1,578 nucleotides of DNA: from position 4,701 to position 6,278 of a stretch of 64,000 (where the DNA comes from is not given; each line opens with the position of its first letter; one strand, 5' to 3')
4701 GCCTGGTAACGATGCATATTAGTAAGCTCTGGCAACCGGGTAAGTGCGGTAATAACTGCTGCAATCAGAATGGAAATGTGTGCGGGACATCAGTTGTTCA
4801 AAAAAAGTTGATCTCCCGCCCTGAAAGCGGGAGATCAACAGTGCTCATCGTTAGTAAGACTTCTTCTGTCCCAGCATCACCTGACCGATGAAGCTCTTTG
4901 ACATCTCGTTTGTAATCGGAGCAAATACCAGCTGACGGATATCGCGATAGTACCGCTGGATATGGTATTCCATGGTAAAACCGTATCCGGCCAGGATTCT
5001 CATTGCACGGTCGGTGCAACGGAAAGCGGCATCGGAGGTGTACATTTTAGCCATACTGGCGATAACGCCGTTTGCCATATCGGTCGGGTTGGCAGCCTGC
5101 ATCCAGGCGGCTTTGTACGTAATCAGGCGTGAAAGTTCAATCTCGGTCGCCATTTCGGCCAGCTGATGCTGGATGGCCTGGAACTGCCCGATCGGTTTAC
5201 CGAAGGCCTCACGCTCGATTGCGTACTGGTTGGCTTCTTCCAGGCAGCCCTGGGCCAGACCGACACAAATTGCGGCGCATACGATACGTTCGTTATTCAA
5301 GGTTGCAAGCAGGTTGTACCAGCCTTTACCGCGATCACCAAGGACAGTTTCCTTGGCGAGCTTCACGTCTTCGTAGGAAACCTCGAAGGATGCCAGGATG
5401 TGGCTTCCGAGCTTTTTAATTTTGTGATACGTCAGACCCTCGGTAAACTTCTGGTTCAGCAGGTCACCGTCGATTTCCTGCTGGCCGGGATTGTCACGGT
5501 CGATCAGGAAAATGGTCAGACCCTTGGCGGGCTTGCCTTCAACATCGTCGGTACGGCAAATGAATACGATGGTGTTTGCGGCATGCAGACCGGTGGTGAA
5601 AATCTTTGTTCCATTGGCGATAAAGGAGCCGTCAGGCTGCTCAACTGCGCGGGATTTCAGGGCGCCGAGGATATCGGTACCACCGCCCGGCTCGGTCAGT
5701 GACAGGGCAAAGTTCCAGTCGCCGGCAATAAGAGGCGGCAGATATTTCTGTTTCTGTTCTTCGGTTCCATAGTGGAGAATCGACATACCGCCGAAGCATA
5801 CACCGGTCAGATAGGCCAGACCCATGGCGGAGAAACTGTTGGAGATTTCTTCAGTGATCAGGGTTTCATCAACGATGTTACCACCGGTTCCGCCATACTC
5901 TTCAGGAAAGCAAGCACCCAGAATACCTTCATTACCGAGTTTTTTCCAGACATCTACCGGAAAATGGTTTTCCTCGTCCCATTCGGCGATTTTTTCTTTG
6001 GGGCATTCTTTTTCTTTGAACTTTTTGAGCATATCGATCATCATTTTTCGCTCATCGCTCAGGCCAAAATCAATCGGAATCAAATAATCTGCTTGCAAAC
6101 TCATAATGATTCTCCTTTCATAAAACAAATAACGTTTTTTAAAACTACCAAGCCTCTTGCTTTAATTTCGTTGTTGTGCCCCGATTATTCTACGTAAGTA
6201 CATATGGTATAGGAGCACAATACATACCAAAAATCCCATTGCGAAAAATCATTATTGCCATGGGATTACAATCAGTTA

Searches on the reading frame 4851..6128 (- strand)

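Call 29: search_protein_families(library=pfam, proteins=[window:4851-6128:-], max_evalue=0.001)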
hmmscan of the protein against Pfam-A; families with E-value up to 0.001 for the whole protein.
window:4851-6128:- (425 aa): 4 families
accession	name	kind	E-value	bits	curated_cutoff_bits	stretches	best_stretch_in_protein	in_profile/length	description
PF00441.29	Acyl-CoA_dh_1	-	2.5e-42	145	22.4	1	267-418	1-149/150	Acyl-CoA dehydrogenase, C-terminal domain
PF02771.21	Acyl-CoA_dh_N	-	3.1e-32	111.7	22.9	1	24-137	1-113/113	Acyl-CoA dehydrogenase, N-terminal domain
PF08028.16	Acyl-CoA_dh_2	-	1.2e-18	68.2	22.7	1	283-398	2-124/134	Acyl-CoA dehydrogenase, C-terminal domain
PF02770.24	Acyl-CoA_dh_M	-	6.2e-13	49.2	33.3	1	141-215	1-72/97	Acyl-CoA dehydrogenase, middle domain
